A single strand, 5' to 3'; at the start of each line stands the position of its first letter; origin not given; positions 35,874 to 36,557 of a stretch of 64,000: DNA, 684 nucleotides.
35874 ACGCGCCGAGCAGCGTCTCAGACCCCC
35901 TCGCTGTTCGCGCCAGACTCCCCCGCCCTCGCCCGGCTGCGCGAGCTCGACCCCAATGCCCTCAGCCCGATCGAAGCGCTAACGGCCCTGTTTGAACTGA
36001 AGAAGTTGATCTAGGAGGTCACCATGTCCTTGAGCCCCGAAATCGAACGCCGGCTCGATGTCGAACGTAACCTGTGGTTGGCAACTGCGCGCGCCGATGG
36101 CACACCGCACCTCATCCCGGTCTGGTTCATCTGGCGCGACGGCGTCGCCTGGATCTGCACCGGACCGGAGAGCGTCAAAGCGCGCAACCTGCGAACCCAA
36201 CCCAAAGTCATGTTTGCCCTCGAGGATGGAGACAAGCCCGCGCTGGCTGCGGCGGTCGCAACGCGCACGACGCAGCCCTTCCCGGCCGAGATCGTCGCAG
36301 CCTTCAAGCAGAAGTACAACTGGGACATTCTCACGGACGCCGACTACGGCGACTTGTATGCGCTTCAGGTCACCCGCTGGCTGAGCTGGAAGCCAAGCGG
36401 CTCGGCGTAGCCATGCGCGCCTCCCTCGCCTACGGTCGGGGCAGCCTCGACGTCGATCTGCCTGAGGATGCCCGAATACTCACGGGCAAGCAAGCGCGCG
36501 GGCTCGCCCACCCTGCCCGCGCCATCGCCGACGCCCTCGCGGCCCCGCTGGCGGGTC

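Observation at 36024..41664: Orphan LarA-family (nickel-pincer cofactor) racemase homolog in a catabolic cluster with amidase, MFS transporter, FAD amine oxidase and PPOX-like protein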

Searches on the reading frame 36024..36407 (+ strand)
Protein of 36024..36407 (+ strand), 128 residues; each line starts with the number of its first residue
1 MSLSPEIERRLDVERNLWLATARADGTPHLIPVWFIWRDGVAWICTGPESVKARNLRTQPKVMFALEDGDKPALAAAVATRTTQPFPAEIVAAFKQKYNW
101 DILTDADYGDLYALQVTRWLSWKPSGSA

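Call 5: search_protein_families(library=pfam, proteins=[window:36024-36407:+], max_evalue=0.001)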
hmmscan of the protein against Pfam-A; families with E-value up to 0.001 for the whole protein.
window:36024-36407:+ (128 aa): 1 family
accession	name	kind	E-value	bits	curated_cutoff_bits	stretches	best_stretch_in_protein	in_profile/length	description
PF01243.27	PNPOx_N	-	7.6e-11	42.9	28.1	1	4-98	2-93/120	Pyridoxamine 5'-phosphate oxidase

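Call 6: search_protein_families(library=ncbifam, proteins=[window:36024-36407:+], max_evalue=0.001)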
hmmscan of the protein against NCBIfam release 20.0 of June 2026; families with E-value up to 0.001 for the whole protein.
window:36024-36407:+ (128 aa): 5 families
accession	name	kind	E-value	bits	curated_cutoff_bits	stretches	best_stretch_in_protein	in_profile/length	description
TIGR03667.1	Rv3369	hypoth_equivalog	8.4e-17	61.3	125.3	1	3-102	3-105/130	TIGR03667 family PPOX class F420-dependent oxidoreductase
TIGR03618.1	Rv1155_F420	subfamily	1.9e-15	57.2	79.05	1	18-98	12-98/127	TIGR03618 family F420-dependent PPOX class oxidoreductase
TIGR03666.1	Rv2061_F420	subfamily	2.9e-07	30.2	84.9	1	11-65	9-63/132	PPOX class F420-dependent oxidoreductase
TIGR03668.1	Rv0121_F420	hypoth_equivalog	5.5e-06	26.5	119.15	1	5-38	3-36/141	TIGR03668 family PPOX class F420-dependent oxidoreductase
TIGR04110.1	heme_HutZ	equivalog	0.00015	21.6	225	1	3-99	11-107/168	heme utilization protein HutZ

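Call 49: search_solved_structures(query=window:36024-36407:+, max_evalue=0.01)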
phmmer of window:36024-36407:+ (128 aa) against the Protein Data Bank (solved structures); distinct sequences matched with E-value up to 0.01: 4.
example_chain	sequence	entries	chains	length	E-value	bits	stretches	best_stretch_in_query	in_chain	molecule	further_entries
1rfe_A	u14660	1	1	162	8e-11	45.4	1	11-72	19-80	hypothetical protein Rv2991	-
3f7e_A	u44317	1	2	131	6.4e-06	29.6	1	14-78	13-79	Pyridoxamine 5'-phosphate oxidase-related, FMN-binding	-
2iab_A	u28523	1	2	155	7.7e-05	26.1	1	9-66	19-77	Hypothetical protein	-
2fhq_A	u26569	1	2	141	0.0029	21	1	17-89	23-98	putative general stress protein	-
